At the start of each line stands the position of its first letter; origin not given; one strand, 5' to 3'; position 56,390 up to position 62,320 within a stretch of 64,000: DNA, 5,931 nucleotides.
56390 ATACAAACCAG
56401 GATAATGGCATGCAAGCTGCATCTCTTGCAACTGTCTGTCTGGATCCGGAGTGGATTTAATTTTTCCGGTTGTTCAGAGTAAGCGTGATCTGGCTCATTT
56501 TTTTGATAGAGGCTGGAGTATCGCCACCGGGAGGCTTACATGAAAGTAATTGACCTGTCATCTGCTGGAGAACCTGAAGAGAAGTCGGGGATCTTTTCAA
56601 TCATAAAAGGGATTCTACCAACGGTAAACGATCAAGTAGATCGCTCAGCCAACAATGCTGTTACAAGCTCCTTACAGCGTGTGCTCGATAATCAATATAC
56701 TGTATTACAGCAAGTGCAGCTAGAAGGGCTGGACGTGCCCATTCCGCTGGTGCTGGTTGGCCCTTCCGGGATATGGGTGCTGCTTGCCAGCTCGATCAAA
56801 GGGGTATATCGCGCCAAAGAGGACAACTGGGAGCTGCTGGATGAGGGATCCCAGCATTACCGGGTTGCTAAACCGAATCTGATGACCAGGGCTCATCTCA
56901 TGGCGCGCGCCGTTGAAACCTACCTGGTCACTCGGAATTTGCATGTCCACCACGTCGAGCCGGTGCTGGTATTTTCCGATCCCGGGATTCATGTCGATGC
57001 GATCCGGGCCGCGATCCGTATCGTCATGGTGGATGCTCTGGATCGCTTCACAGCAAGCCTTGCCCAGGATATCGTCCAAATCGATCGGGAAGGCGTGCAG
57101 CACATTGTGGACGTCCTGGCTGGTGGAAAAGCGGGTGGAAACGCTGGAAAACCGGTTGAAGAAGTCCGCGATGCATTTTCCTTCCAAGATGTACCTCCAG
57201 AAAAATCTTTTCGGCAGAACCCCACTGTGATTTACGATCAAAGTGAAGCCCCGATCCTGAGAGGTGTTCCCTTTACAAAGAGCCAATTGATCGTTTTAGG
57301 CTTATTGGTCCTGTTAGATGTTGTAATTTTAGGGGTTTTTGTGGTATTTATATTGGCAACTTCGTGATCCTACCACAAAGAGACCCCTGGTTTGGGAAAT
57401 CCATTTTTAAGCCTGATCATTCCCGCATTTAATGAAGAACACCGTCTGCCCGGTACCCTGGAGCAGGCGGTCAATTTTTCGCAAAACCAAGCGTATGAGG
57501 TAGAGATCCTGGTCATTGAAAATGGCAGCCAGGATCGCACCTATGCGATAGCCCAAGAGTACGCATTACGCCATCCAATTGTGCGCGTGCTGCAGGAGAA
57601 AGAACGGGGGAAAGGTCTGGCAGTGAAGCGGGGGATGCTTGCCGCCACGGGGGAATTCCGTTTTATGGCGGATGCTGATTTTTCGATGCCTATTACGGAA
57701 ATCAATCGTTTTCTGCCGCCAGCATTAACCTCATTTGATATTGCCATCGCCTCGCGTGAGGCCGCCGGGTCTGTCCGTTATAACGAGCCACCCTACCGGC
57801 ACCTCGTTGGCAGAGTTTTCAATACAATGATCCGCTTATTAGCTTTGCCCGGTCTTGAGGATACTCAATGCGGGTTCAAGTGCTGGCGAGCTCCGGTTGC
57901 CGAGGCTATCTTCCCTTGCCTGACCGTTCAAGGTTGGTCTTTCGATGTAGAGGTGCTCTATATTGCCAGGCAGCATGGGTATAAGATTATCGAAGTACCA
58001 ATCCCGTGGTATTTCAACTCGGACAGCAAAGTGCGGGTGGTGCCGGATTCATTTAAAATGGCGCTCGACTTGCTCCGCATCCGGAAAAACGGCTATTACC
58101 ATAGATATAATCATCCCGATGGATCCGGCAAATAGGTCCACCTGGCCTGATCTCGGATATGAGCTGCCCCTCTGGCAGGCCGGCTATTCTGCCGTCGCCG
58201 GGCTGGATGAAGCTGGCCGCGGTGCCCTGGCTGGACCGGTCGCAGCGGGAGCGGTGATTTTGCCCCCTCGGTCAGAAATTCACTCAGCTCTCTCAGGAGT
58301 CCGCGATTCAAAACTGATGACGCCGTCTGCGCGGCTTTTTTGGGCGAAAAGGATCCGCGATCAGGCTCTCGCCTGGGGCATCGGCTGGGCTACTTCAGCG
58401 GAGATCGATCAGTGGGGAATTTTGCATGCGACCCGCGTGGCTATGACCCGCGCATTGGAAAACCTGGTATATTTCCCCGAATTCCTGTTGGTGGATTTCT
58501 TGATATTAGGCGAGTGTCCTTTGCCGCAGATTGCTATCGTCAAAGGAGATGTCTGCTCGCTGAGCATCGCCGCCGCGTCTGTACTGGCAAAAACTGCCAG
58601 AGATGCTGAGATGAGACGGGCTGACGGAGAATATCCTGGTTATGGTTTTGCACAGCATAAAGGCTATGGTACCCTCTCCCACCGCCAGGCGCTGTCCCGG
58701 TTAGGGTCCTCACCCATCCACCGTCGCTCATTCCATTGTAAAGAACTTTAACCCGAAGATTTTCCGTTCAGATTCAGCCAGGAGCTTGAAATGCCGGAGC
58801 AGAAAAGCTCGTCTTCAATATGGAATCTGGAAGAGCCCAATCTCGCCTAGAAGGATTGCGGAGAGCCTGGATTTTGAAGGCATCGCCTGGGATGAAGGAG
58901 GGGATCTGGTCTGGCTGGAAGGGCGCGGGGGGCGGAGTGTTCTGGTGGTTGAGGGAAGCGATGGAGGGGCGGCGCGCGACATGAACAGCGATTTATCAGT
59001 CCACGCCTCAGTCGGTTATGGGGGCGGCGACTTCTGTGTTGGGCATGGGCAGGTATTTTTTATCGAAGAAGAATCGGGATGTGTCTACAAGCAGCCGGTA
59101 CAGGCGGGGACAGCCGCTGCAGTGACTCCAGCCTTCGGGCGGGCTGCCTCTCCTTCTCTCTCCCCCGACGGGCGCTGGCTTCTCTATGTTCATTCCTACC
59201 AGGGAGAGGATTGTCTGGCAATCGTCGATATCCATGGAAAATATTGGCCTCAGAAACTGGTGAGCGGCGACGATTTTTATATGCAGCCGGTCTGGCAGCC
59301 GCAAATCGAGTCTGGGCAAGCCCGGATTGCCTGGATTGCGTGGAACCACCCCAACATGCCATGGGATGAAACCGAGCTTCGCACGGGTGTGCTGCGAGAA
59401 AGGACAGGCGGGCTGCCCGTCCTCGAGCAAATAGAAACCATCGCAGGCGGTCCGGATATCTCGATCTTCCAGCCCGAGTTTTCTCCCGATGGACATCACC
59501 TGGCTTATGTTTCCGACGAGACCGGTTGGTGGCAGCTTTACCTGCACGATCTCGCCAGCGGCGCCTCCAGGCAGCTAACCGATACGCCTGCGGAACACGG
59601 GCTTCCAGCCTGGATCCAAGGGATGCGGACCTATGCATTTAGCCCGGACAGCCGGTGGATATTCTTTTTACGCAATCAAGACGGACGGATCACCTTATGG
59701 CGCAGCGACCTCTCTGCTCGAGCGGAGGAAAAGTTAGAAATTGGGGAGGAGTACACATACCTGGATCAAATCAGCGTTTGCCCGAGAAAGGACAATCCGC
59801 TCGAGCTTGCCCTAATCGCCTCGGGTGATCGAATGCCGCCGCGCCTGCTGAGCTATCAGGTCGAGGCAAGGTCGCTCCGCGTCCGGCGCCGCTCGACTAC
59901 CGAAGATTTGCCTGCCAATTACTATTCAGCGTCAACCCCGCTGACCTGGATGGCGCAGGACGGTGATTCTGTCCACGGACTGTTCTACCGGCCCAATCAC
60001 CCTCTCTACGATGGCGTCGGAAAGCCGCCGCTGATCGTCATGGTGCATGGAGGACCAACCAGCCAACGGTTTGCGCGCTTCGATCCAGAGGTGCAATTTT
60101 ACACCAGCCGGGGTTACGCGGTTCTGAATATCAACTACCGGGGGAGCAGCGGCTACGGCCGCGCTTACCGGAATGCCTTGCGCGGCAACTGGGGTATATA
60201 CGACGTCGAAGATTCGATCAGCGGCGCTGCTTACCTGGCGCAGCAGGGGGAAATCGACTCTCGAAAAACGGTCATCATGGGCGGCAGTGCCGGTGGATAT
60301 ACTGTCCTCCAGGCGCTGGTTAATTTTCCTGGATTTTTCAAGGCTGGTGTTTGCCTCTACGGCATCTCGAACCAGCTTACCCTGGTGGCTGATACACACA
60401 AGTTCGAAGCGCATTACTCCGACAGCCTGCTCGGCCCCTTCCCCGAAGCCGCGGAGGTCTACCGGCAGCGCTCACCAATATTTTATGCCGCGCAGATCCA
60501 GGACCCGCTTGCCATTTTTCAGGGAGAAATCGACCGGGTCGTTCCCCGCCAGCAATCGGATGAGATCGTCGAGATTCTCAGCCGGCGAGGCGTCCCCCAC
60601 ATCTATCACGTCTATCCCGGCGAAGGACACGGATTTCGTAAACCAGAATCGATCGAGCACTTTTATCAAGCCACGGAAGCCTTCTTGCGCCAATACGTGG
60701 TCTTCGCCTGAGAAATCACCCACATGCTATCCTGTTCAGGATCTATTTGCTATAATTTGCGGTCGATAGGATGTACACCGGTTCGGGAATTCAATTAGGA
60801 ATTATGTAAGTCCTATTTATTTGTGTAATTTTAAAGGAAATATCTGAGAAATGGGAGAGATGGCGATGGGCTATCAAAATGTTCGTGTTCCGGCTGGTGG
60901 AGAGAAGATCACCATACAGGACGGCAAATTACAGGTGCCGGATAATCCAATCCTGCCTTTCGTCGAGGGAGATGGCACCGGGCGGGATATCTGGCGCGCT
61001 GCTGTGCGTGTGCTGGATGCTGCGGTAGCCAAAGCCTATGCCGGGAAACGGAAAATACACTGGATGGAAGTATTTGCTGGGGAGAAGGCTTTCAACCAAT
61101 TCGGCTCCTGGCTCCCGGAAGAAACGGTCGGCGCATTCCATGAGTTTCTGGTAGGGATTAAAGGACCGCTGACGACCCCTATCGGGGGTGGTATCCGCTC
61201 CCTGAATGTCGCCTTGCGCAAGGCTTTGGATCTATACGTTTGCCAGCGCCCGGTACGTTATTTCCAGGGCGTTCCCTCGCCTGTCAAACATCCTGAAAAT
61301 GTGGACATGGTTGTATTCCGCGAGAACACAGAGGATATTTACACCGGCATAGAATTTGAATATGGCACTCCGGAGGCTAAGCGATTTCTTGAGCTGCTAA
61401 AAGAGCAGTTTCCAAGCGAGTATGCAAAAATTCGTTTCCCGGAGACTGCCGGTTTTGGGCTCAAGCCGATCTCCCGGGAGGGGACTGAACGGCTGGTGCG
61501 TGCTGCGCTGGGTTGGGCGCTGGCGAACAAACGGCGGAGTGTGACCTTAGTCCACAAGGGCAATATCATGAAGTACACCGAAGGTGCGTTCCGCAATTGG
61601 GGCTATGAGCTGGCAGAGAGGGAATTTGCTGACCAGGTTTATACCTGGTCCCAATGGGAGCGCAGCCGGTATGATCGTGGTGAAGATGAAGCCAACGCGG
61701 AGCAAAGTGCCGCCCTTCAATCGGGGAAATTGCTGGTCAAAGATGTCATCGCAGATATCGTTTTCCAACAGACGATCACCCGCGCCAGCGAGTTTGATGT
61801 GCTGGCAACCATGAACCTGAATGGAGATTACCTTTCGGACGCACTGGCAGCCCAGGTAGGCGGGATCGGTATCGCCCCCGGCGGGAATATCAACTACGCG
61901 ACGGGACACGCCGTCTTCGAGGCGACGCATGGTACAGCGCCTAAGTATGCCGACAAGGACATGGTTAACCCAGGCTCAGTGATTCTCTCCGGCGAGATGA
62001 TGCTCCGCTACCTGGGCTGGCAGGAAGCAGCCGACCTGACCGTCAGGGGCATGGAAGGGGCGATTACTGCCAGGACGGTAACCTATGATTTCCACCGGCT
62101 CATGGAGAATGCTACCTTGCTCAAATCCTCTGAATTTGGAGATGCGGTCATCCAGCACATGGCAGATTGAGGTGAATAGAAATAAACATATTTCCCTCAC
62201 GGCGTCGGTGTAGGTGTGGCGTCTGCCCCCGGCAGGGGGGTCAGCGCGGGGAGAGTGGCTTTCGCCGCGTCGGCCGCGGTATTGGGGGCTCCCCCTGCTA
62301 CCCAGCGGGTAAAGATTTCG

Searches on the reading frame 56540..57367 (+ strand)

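Call 27: search_protein_families(library=pfam, proteins=[window:56540-57367:+], max_evalue=0.001)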
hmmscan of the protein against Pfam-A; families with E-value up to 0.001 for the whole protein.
window:56540-57367:+ (275 aa): 1 family
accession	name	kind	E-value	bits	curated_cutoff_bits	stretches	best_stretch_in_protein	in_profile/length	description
PF08378.17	NERD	-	6.6e-06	27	22.1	1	39-146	7-111/111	Nuclease-related domain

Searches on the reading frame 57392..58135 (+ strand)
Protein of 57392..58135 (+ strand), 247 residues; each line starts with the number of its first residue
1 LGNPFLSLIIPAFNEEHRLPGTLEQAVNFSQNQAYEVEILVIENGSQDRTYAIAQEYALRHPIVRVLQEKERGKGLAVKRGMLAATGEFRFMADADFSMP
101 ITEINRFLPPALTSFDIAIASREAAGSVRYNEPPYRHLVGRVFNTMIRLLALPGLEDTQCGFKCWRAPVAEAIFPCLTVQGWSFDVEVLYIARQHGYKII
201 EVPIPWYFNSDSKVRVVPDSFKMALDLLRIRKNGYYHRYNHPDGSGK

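Call 27: search_protein_families(library=pfam, proteins=[window:57392-58135:+], max_evalue=0.001)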
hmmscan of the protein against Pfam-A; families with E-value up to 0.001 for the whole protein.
window:57392-58135:+ (247 aa): 2 families
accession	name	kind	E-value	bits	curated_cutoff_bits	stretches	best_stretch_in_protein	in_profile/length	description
PF00535.33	Glycos_transf_2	-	6.8e-24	85.1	23.3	1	7-163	1-157/168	Glycosyl transferase family 2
PF13641.12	Glyco_tranf_2_3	-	7.1e-08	33.2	27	1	6-96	3-96/230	Glycosyltransferase like family 2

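Call 67: search_protein_families(library=pfam, proteins=[window:57392-58135:+], max_evalue=0.001)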
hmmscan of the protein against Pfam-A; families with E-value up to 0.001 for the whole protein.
window:57392-58135:+ (247 aa): 2 families
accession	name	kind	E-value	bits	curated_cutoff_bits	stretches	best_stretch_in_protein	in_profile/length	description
PF00535.33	Glycos_transf_2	-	6.8e-24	85.1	23.3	1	7-163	1-157/168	Glycosyl transferase family 2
PF13641.12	Glyco_tranf_2_3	-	7.1e-08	33.2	27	1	6-96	3-96/230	Glycosyltransferase like family 2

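Call 68: search_solved_structures(query=window:57392-58135:+, max_evalue=0.001)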
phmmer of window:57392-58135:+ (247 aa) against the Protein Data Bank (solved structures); distinct sequences matched with E-value up to 0.001: 17.
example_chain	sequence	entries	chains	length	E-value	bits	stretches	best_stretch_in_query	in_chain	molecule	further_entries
5mlz_A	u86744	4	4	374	8.1e-20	74.6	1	6-209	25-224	Dolichol monophosphate mannose synthase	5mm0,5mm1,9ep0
9hwj_A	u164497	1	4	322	1.6e-12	50.7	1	6-177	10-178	Undecaprenyl-phosphate 4-deoxy-4-formamido-L-arabinose transferase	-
2z87_A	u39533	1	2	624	1.6e-11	47.5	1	4-96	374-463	Chondroitin synthase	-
2z86_A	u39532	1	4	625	1.6e-11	47.5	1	4-96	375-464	Chondroitin synthase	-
9bhc_C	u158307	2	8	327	1.8e-11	47.3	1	6-177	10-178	Undecaprenyl-phosphate 4-deoxy-4-formamido-L-arabinose transferase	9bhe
8vxh_A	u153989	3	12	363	2.3e-11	46.9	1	6-177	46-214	Undecaprenyl-phosphate 4-deoxy-4-formamido-L-arabinose transferase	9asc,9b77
3bcv_A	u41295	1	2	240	8.9e-09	38.5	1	4-97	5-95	Putative glycosyltransferase protein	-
6yv7_B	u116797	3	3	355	1.2e-05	28.3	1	4-101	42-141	Glycosyl transferase, family 2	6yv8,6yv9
6yv7_A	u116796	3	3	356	1.2e-05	28.3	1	4-101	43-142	Glycosyl transferase, family 2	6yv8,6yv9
5hea_A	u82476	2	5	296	3.3e-05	26.8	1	5-97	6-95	Putative glycosyltransferase (GalT1)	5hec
6p61_A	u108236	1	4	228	0.0001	25.2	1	4-98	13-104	Glycosyltransferase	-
5eke_A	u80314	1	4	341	0.00013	24.8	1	6-126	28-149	Uncharacterized glycosyltransferase sll0501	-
5ekp_C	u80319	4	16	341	0.00013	24.8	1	6-126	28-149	Uncharacterized glycosyltransferase sll0501 | Glycosyltransferase sll0501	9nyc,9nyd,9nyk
9nye_A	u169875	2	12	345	0.00013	24.8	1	6-126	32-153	Glycosyltransferase sll0501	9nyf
9omh_A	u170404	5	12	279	0.00033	23.5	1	6-95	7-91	Glycosyltransferase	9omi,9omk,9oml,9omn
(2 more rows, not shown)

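Call 69: search_protein_families(library=ncbifam, proteins=[window:57392-58135:+], max_evalue=0.00001)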
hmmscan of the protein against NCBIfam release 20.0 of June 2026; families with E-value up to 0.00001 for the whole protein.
window:57392-58135:+ (247 aa): 11 families
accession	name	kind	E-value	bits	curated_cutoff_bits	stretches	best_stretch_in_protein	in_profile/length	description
NF007986.1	PRK10714.1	equivalog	1.3e-15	57.2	529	1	6-177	8-176/316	undecaprenyl-phosphate 4-deoxy-4-formamido-L-arabinose transferase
NF007482.0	PRK10073.1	equivalog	6.5e-14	51.7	423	1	4-107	6-106/334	glycosyltransferase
TIGR03937.1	PgaC_IcaA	equivalog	2.4e-12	46.5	422.3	1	3-96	44-135/407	poly-beta-1,6-N-acetyl-D-glucosamine synthase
TIGR04182.1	glyco_TIGR04182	equivalog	6.6e-12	45.4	325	1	8-232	4-219/293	S-layer glycoprotein N-glycosyltransferase AglJ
NF041391.1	DPhHxTase_Halo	equivalog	1.1e-11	44.2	375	1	12-206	3-183/213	dolichyl-phosphate hexose transferase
NF038302.1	EPS_HpsE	equivalog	2.7e-11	43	300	1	6-94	3-94/307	hormogonium polysaccharide biosynthesis glycosyltransferase HpsE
TIGR04283.1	glyco_like_mftF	equivalog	3.1e-11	43.3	182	1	6-101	1-87/221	TIGR04283 family arsenosugar biosynthesis glycosyltransferase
NF047588.1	GlcsyltransPgfSStrep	equivalog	4.4e-11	42.5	500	1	6-131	3-130/308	glycosyltransferase PgfS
NF041875.1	EPS_EpsD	equivalog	1.1e-09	38.1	370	1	6-105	1-98/325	exopolysaccharide biosynthesis glycosyltransferase EpsD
NF010496.0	PRK13915.1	equivalog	9.8e-09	34.7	262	1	6-118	33-149/307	glucosyl-3-phosphoglycerate synthase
NF058614.1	PPMAGASynPpgS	equivalog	2.4e-07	30.4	370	1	8-212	4-202/226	polyprenyl-phospho-N-acetylgalactosaminyl synthase PpgS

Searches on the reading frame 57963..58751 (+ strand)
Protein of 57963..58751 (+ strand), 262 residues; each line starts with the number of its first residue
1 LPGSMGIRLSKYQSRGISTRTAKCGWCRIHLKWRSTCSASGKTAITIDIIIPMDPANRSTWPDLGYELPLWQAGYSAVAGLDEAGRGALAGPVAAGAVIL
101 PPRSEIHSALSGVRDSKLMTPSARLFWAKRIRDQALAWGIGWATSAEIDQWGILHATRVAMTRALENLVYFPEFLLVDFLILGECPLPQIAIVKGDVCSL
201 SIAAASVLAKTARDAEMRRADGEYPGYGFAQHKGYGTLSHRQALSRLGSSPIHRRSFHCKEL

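Call 27: search_protein_families(library=pfam, proteins=[window:57963-58751:+], max_evalue=0.001)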
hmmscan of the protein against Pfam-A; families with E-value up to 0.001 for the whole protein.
window:57963-58751:+ (262 aa): 1 family
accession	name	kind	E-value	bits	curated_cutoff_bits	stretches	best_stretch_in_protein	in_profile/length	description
PF01351.25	RNase_HII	-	1.9e-31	109.9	25.8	1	79-258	1-197/199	Ribonuclease HII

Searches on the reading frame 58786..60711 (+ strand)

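Call 27: search_protein_families(library=pfam, proteins=[window:58786-60711:+], max_evalue=0.001)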
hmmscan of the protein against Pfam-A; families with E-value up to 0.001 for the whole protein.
window:58786-60711:+ (641 aa): 8 families
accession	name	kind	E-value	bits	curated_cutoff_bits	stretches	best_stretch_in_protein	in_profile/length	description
PF00326.27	Peptidase_S9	-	1.8e-48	165.3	22.6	1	431-637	2-209/213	Prolyl oligopeptidase family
PF20434.5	BD-FAE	-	4.5e-17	62.7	26.8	1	413-596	12-213/215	BD-FAE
PF07676.18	PD40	-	1.1e-13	51.2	20.9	0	113-135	4-26/38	WD40-like Beta Propeller Repeat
PF01738.24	DLH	-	1.6e-10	41.4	21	1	480-635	84-208/217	Dienelactone hydrolase family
PF00930.27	DPPIV_N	-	1.8e-10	40.5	22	1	226-307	44-130/354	Dipeptidyl peptidase IV (DPP IV) N-terminal region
PF00561.26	Abhydrolase_1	-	1.2e-08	35.4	25.8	1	415-526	1-102/245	alpha/beta hydrolase fold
PF12146.15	Hydrolase_4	-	1.5e-06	28.2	27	0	416-524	6-106/239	Serine aminopeptidase, S33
PF12697.13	Abhydrolase_6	-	0.00028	22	26.3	1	417-521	1-88/217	Alpha/beta hydrolase family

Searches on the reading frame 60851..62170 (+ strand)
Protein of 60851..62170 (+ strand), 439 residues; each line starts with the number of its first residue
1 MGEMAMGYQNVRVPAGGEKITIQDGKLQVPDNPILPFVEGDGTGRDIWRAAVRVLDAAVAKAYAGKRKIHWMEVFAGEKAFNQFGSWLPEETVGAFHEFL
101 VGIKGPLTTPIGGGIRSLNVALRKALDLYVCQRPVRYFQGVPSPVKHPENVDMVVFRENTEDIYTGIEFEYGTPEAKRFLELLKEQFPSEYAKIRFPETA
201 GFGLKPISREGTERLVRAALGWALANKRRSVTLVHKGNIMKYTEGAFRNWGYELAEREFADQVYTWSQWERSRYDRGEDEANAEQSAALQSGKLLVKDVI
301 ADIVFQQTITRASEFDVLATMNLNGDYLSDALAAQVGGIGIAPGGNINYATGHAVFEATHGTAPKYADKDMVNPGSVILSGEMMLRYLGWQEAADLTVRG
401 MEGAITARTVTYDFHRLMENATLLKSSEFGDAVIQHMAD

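Call 27: search_protein_families(library=pfam, proteins=[window:60851-62170:+], max_evalue=0.001)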
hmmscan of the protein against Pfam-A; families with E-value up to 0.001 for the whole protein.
window:60851-62170:+ (439 aa): 1 family
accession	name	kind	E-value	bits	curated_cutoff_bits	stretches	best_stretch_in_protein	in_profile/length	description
PF00180.25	Iso_dh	-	8e-86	288.9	27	1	36-433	3-348/348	Isocitrate/isopropylmalate dehydrogenase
